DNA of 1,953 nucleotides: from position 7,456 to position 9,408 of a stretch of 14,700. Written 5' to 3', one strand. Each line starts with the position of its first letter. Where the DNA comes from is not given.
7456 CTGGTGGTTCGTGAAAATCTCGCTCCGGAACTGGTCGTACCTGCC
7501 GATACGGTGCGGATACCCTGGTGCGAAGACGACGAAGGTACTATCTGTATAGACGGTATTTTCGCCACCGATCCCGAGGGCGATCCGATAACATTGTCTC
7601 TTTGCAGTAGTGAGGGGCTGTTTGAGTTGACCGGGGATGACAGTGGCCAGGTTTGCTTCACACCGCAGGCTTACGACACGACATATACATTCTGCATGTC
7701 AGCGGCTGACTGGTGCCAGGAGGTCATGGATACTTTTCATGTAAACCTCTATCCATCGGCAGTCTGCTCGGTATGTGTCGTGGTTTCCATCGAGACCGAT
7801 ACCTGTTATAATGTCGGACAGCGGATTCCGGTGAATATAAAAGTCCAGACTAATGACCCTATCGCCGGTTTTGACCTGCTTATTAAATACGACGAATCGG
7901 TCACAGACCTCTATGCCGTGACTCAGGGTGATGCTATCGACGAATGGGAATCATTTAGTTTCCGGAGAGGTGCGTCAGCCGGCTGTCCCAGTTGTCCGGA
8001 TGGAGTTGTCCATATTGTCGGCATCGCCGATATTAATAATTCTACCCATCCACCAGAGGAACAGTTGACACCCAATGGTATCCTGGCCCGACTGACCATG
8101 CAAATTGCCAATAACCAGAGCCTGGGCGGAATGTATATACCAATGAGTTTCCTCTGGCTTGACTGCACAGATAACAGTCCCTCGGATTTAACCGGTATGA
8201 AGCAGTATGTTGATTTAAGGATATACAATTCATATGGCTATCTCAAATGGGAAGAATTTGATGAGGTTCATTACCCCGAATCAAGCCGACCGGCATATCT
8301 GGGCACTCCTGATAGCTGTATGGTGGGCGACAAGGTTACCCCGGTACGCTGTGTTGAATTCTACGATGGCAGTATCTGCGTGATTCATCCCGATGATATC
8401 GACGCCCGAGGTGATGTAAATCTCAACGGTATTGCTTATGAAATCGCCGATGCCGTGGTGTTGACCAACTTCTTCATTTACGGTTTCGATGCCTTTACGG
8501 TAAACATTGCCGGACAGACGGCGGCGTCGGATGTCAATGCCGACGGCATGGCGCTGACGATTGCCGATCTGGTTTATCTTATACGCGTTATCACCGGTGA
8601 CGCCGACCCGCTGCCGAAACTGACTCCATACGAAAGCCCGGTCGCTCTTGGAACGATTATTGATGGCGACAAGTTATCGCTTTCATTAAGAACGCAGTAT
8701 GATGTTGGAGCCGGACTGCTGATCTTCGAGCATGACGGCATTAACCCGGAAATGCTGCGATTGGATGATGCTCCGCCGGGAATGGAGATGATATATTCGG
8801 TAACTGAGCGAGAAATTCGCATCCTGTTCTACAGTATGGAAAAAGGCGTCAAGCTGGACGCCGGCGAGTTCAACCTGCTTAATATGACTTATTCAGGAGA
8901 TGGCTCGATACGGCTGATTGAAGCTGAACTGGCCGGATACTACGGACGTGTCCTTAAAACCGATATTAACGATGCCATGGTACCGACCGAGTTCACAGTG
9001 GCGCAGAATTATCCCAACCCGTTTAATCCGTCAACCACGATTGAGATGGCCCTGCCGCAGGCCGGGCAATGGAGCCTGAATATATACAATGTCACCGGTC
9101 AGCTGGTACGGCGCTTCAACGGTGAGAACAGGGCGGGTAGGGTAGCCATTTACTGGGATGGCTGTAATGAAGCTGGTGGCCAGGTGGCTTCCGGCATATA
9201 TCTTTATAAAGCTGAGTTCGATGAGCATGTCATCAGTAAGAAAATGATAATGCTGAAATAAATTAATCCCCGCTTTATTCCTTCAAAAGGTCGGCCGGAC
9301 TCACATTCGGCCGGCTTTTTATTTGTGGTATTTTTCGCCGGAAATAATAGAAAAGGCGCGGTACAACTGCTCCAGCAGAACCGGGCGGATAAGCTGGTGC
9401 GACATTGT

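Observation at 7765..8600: Cohesin and dockerin on the same polypeptide, suggesting a self-assembling or chain-forming surface scaffold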

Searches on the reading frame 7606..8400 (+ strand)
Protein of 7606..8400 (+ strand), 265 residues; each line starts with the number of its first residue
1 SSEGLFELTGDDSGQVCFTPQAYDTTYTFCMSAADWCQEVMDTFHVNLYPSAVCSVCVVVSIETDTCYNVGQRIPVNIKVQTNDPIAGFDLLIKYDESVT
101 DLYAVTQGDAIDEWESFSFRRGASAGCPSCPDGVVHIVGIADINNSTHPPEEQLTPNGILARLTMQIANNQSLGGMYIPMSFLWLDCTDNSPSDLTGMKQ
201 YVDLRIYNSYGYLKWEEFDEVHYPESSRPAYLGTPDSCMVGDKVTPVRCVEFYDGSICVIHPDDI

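Call 5: search_protein_families(library=pfam, proteins=[window:7606-8320:+], max_evalue=10)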
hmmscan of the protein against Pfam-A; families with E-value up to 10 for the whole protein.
window:7606-8320:+ (238 aa): 2 families
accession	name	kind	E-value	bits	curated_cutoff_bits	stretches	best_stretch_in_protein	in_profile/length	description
PF00963.24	Cohesin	-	4.5e-06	27.3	24.1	1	59-171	2-105/139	Cohesin domain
PF23266.1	VPS11_N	-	0.094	12.2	27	1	59-107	142-188/313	VPS11-like, N-terminal beta-propeller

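Call 6: search_solved_structures(query=window:7675-8400:+, max_evalue=10, show_alignments=2)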
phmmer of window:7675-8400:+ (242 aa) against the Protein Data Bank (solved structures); distinct sequences matched with E-value up to 10: 0.

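Call 9: search_protein_families(library=ncbifam, proteins=[window:7606-8400:+], max_evalue=10)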
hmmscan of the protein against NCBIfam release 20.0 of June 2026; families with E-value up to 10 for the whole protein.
window:7606-8400:+ (265 aa): 0 families

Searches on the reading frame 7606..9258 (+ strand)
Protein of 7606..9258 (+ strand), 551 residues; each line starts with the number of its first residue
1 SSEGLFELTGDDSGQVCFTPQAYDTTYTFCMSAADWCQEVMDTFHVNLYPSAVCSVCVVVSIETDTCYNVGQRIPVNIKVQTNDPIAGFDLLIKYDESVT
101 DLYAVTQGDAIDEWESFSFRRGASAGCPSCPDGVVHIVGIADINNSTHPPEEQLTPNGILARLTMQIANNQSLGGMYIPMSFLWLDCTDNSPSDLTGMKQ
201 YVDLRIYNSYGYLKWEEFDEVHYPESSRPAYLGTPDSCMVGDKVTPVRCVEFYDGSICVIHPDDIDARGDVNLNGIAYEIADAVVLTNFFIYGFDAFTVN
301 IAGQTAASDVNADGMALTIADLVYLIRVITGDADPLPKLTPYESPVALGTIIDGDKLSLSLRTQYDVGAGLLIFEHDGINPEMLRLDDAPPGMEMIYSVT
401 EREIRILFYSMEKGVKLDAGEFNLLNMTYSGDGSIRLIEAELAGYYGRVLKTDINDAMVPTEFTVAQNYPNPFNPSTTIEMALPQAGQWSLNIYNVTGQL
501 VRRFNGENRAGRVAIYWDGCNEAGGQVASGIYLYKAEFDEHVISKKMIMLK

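Call 10: find_homologous_proteins(query=window:7606-9258:+, max_evalue=0.001)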
Query window:7606-9258:+ (551 aa): 2421 proteins with E <= 0.001 among 8000 candidates; the best 120 are listed.
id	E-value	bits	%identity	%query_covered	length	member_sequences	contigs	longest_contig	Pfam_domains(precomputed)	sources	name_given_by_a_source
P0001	5.7e-183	628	50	99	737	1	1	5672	PF13860.13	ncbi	ncbi:MAG: T9SS type A sorting domain-containing protein, partial [Candidatus Zixiibacteriota bacteri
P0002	1.1e-182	627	50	99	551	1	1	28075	PF00963.25,PF18962.8,PF13860.13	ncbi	ncbi:MAG: FlgD immunoglobulin-like domain containing protein, partial [Candidatus Zixiibacteriota ba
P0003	2.1e-177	609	49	100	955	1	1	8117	PF13585.13,PF18962.8,PF13860.13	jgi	-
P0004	3.9e-165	569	52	87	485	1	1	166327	PF13585.13,PF18962.8,PF13860.13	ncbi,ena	-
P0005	5.4e-160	552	47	99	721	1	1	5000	PF18962.8,PF13860.13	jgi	-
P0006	1.1e-157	544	45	99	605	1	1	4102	PF18962.8,PF13860.13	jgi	jgi:hypothetical protein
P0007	4.5e-156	539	45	98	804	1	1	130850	PF13860.13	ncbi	-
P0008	3.9e-154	532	45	99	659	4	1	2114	PF13585.13,PF18962.8,PF13860.13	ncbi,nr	ncbi:MAG TPA: T9SS type A sorting domain-containing protein, partial [candidate division Zixibacteri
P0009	2.0e-153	530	46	100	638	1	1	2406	PF18962.8,PF13860.13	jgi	jgi:hypothetical protein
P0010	1.6e-152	527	45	99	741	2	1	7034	PF13585.13,PF13860.13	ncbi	ncbi:MAG: FlgD immunoglobulin-like domain containing protein, partial [Candidatus Thorarchaeota arch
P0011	2.1e-150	520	46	99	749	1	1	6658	PF18962.8,PF13860.13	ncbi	ncbi:MAG: T9SS type A sorting domain-containing protein, partial [Candidatus Zixiibacteriota bacteri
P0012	1.8e-149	517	45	100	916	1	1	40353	PF18962.8,PF13860.13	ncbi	-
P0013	1.5e-148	514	45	100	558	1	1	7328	PF18962.8,PF13860.13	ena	-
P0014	6.0e-148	512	44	98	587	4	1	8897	PF13585.13,PF18962.8,PF13860.13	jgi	jgi:hypothetical protein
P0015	7.1e-147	509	46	99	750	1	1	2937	PF18962.8,PF13860.13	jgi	jgi:hypothetical protein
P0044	5.1e-107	377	35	87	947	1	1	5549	PF00963.25,PF18962.8,PF13860.13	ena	-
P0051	1.7e-105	372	40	87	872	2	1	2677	PF00963.25,PF18962.8,PF13860.13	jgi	-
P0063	5.5e-103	364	41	85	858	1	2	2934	PF00963.25,PF18962.8,PF13860.13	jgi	jgi:hypothetical protein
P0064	7.5e-103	363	32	87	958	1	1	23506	PF00963.25,PF18962.8,PF13860.13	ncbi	-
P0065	8.2e-103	363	41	85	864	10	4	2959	PF00963.25,PF18962.8,PF13860.13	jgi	jgi:hypothetical protein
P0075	3.0e-101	358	40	85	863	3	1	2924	PF00963.25,PF18962.8,PF13860.13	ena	-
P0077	6.7e-101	357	40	85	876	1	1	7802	PF00963.25,PF18962.8,PF13860.13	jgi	-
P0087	2.3e-100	355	40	85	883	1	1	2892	PF00963.25,PF18962.8,PF13860.13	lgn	-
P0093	1.0e-99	353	37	92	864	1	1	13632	PF00963.25,PF18962.8,PF13860.13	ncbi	-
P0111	7.1e-98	347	40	85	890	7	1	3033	PF00963.25,PF18962.8,PF13860.13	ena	-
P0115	4.9e-97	344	40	85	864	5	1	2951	PF00963.25,PF18962.8,PF13860.13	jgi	jgi:hypothetical protein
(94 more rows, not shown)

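Call 23: predict_structure(alignment_id=A1)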
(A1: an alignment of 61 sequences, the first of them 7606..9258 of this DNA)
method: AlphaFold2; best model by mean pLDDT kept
length: 551 residues; sequences in the alignment: 61
mean_pLDDT: 87.1   pTM: 0.52
mean pLDDT of the five models: 87.1, 86.0, 85.5, 85.3, 84.7
residues with pLDDT >= 90: 311; 70-90: 179; 50-70: 61; < 50: 0
segments of 3 or more residues with pLDDT < 50: none
pLDDT, mean of each block of 10 residues (from residue 1): 79 85 85 88 82 77 93 94 94 95 95 93 72 93 75 94 92 90 94 89 96 93 94 92 78 96 65 79 83 80 67 66 83 70 79 93 94 94 93 93 94 92 95 91 89 70 84 78 92 96 93 91 91 95 89 61
secondary structure, 60 per line:
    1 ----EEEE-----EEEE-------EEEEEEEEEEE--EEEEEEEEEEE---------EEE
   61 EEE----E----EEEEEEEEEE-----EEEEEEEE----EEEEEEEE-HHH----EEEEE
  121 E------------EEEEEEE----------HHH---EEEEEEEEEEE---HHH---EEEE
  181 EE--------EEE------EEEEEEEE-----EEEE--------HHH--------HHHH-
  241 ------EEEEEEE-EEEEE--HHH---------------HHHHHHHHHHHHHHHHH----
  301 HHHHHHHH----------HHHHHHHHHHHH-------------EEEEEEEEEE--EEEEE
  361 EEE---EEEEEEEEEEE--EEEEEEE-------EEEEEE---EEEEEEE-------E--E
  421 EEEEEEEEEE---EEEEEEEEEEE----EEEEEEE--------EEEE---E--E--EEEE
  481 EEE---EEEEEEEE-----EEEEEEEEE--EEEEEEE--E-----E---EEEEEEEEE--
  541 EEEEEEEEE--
elements in order: E5-8 E14-17 E25-35 E38-48 E58-63 E73-82 E88-95 E100-107 E116-121 E134-140 E157-167 E177-182 E191-193 E200-207 E213-216 H236-239 E247-253 E255-259 H280-296 H301-308 H319-330 E344-353 E356-363 E367-377 E380-386 E394-399 E403-409 E420-430 E434-444 E449-455 E464-467 E477-483 E487-494 E500-508 E511-517 E530-538 E541-549

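Call 26: fold_search(model_id=the predicted structure, library=pdb)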
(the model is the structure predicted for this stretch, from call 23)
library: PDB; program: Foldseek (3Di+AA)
matches with E <= 10: 1973; with E <= 0.001: 133
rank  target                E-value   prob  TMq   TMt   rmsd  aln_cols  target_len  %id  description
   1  3l8q_D                2.1e-09  1.00  0.20  0.32  20.2       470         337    7  Structure analysis of the type II cohesin dyad from the adaptor ScaA scaffoldin of Acetivibrio cellulolyticus (released 2010-05-05)
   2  3l8q_A                7.3e-09  1.00  0.21  0.33  20.6       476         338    8  Structure analysis of the type II cohesin dyad from the adaptor ScaA scaffoldin of Acetivibrio cellulolyticus (released 2010-05-05)
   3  3l8q_C                1.4e-08  1.00  0.20  0.32  19.9       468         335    8  Structure analysis of the type II cohesin dyad from the adaptor ScaA scaffoldin of Acetivibrio cellulolyticus (released 2010-05-05)
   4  2w1n                  1.5e-08  1.00  0.17  0.36  19.3       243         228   13  cohesin and fibronectin type-III double module construct from the Clostridium perfringens glycoside hydrolase GH84C (released 2009-02-03)
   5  8jmw_A                1.7e-07  1.00  0.13  0.13  14.4       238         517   10  Fibril form of serine peptidase Vpr (released 2023-12-06)
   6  6za2_A                2.1e-07  1.00  0.16  0.09  24.4       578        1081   11  Crystal structure of dimeric latent PorU from Porphyromonas gingivalis (released 2021-09-29)
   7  4fl4_L                7.8e-07  1.00  0.18  0.31  18.4       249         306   12  Scaffoldin conformation and dynamics revealed by a ternary complex from the Clostridium thermocellum cellulosome (released 2012-06-27)
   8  4dh2_A                1.4e-06  1.00  0.20  0.62   5.3       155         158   16  Crystal structure of Coh-OlpC(Cthe_0452)-Doc435(Cthe_0435) complex: A novel type I Cohesin-Dockerin complex from Clost (released 2012-11-28)
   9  4dh2_C                1.5e-06  1.00  0.19  0.60   4.9       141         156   18  Crystal structure of Coh-OlpC(Cthe_0452)-Doc435(Cthe_0435) complex: A novel type I Cohesin-Dockerin complex from Clost (released 2012-11-28)
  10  6za2_B                1.7e-06  1.00  0.15  0.08  24.4       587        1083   11  Crystal structure of dimeric latent PorU from Porphyromonas gingivalis (released 2021-09-29)
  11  5lxv_C                2.0e-06  1.00  0.22  0.64   7.1       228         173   13  Crystal structure of Ruminococcus flavefaciens scaffoldin C cohesin in complex with a dockerin from an uncharacterized (released 2016-10-19)
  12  4fl4_C                3.0e-06  1.00  0.17  0.30  16.5       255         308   12  Scaffoldin conformation and dynamics revealed by a ternary complex from the Clostridium thermocellum cellulosome (released 2012-06-27)
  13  1aoh_A                3.4e-06  1.00  0.21  0.73   6.1       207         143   11  SINGLE COHESIN DOMAIN FROM THE SCAFFOLDING PROTEIN CIPA OF THE CLOSTRIDIUM THERMOCELLUM CELLULOSOME (released 1998-07-08)
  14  4fl4_I                3.8e-06  1.00  0.16  0.28  16.1       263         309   12  Scaffoldin conformation and dynamics revealed by a ternary complex from the Clostridium thermocellum cellulosome (released 2012-06-27)
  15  2ccl_A                4.0e-06  1.00  0.21  0.70   6.9       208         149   14  THE S45A, T46A MUTANT OF THE TYPE I COHESIN-DOCKERIN COMPLEX FROM THE CELLULOSOME OF CLOSTRIDIUM THERMOCELLUM (released 2007-02-13)
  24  1aoh_B                1.2e-05  1.00  0.21  0.71   7.1       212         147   12  SINGLE COHESIN DOMAIN FROM THE SCAFFOLDING PROTEIN CIPA OF THE CLOSTRIDIUM THERMOCELLUM CELLULOSOME (released 1998-07-08)
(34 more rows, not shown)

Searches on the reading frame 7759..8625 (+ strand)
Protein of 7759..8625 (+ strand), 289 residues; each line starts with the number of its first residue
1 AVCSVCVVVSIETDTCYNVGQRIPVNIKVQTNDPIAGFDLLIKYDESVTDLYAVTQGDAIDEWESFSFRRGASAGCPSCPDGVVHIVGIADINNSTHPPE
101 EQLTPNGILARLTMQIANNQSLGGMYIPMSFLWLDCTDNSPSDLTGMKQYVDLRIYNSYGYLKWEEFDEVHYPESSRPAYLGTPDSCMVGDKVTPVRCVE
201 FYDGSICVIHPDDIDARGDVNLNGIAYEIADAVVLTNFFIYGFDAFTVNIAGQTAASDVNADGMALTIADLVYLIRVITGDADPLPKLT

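Call 46: search_protein_representatives(protein=window:7759-8625:+)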
Query: 289 residues. Proteins with E-value up to 0.001 (for the whole library): 1587; up to 1e-10: 1235; up to 1e-30: 613. The best 150 are listed.
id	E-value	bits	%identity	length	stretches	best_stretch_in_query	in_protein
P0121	4.5e-156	535.1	39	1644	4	12-287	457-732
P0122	3.9e-137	472.9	37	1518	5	35-287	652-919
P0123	1.3e-135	467.9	33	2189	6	7-285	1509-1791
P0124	2.7e-130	450.5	67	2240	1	1-288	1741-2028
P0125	1.5e-118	411.9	63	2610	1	2-288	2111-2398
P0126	2.8e-116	404.4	37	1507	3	35-285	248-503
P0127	9.2e-110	383.1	35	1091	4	23-284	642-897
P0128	5.2e-109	380.6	33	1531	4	27-286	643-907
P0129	1.2e-108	379.4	59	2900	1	1-288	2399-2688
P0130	1.6e-107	375.7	60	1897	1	2-288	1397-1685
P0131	4.8e-107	374.1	59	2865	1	3-289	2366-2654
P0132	2.4e-105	368.5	38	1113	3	30-288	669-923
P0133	4.6e-105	367.6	57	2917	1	3-288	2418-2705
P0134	6.5e-103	360.6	57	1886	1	2-288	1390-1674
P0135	1.9e-100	352.5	57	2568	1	2-288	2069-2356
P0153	1.4e-92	326.7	36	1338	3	13-285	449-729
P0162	8.4e-87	307.7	52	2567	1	2-288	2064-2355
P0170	6.5e-83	294.9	33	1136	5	23-283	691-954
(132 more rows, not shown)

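Call 48: list_cluster_members(proteins=[P0121, P0122, P0123, P0126, P0127, P0128, P0170, P0064, P0044, P0153])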
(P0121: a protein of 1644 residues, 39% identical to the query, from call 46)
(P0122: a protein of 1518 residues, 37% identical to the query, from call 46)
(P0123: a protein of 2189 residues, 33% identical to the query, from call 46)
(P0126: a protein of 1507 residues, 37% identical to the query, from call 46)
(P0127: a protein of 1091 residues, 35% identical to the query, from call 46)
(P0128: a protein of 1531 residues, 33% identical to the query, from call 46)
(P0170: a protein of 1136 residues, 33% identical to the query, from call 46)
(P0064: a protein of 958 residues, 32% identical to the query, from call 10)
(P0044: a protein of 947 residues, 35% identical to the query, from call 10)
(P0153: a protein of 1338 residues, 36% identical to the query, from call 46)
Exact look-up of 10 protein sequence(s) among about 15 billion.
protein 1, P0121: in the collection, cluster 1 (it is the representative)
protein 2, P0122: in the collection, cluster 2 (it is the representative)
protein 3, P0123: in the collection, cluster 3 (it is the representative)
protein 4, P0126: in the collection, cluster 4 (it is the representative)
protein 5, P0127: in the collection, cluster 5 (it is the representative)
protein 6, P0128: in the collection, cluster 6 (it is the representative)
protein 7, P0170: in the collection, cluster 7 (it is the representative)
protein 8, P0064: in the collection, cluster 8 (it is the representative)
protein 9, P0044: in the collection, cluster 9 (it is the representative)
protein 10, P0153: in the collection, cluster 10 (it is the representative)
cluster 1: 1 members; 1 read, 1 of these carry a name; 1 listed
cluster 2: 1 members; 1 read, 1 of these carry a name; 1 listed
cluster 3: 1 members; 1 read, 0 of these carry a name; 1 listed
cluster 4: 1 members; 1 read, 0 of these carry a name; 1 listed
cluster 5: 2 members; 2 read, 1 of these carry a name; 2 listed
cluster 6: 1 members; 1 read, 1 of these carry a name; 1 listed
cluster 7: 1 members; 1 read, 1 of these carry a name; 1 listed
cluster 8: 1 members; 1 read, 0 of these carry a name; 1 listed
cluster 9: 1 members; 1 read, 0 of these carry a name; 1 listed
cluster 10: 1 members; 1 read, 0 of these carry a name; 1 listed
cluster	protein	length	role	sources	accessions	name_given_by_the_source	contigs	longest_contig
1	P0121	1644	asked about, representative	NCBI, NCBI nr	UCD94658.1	MAG: hypothetical protein JSU69_00990 [Candidatus Zixiibacteriota bacterium] | MAG: hypothetical protein JSU69_00990 [candidate division Zixibacteria bacterium]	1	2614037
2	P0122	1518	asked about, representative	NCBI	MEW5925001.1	MAG: hypothetical protein AB1746_13535, partial [Candidatus Zixiibacteriota bacterium]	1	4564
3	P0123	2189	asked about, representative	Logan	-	-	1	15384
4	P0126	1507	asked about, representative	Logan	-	-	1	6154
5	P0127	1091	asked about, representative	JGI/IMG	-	-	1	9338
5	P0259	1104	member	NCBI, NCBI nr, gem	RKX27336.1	MAG: hypothetical protein DRP47_06705 [Candidatus Zixiibacteriota bacterium] | MAG: hypothetical protein DRP47_06705 [candidate division Zixibacteria bacterium]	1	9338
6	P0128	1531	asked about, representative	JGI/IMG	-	hypothetical protein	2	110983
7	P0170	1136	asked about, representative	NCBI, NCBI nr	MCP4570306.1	MAG: hypothetical protein GY841_22220 [FCB group bacterium] | hypothetical protein [FCB group bacterium]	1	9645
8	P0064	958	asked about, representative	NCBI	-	-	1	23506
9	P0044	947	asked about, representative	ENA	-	-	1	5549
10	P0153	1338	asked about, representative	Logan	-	-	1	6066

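Call 50: find_encoding_contigs(protein=P0121, flank=10000, max_places=2)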
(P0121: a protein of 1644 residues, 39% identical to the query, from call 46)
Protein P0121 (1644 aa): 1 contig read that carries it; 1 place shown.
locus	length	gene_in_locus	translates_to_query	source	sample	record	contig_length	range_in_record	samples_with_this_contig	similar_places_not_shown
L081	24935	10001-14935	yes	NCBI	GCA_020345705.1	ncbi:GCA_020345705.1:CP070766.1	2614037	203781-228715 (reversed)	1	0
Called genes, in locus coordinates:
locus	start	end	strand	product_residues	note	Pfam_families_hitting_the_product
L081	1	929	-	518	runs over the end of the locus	PF13650:Asp_protease_2, PF13975:gag-asp_proteas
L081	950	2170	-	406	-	PF01098:FTSW_RODA_SPOVE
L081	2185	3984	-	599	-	PF03717:PBP_dimer, PF00905:Transpeptidase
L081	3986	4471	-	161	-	-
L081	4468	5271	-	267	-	PF04085:MreC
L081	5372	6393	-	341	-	PF13482:RNase_H_2, PF03104:DNA_pol_B_exo1 (weak)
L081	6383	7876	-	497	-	PF03130:HEAT_PBS (faint), PF13646:HEAT_2, PF02985:HEAT (faint)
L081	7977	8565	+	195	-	PF00404:Dockerin_1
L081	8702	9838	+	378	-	PF00404:Dockerin_1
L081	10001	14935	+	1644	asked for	PF00963:Cohesin (faint), PF00404:Dockerin_1 (weak)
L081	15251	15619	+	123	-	PF00890:FAD_binding_2, PF01266:DAO (weak), PF12831:FAD_oxidored, PF13450:NAD_binding_8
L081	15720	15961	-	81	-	-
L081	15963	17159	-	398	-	PF02441:Flavoprotein, PF04127:DFP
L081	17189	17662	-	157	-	PF04361:DUF494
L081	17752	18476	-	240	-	PF01808:AICARFT_IMPCHas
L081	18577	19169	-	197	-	PF03958:Secretin_N (weak)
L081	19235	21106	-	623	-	PF19527:DUF6055 (faint), PF13860:FlgD_ig, PF18962:Por_Secre_tail (faint)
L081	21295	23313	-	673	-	PF01551:Peptidase_M23 (weak)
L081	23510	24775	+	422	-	PF13623:SurA_N_2, PF13624:SurA_N_3, PF13145:Rotamase_2, PF13616:Rotamase_3, PF00639:Rotamase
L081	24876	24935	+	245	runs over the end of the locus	PF00120:Gln-synt_C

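Call 54: search_protein_families(library=pfam, proteins=[L081:8702-9835:+, L081:8200-8562:+, L081:9995-14932:+], max_evalue=0.1)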
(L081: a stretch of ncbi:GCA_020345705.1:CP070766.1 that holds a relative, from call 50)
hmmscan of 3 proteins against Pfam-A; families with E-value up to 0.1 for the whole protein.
L081:8702-9835:+ (378 aa): 1 family
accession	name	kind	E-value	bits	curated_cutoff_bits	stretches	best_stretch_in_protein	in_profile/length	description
PF00404.24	Dockerin_1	-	8e-10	39.2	22.9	1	314-367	2-56/57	Dockerin type I domain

L081:8200-8562:+ (121 aa): 1 family
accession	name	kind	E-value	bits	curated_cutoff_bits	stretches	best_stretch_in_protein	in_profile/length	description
PF00404.24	Dockerin_1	-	9.8e-09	35.7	22.9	1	58-111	2-56/57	Dockerin type I domain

L081:9995-14932:+ (1646 aa): 2 families
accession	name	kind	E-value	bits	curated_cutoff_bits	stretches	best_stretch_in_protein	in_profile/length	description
PF00963.24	Cohesin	-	6.1e-09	36.6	24.1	0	43-98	3-58/139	Cohesin domain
PF00404.24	Dockerin_1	-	1e-08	35.7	22.9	1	1581-1636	1-56/57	Dockerin type I domain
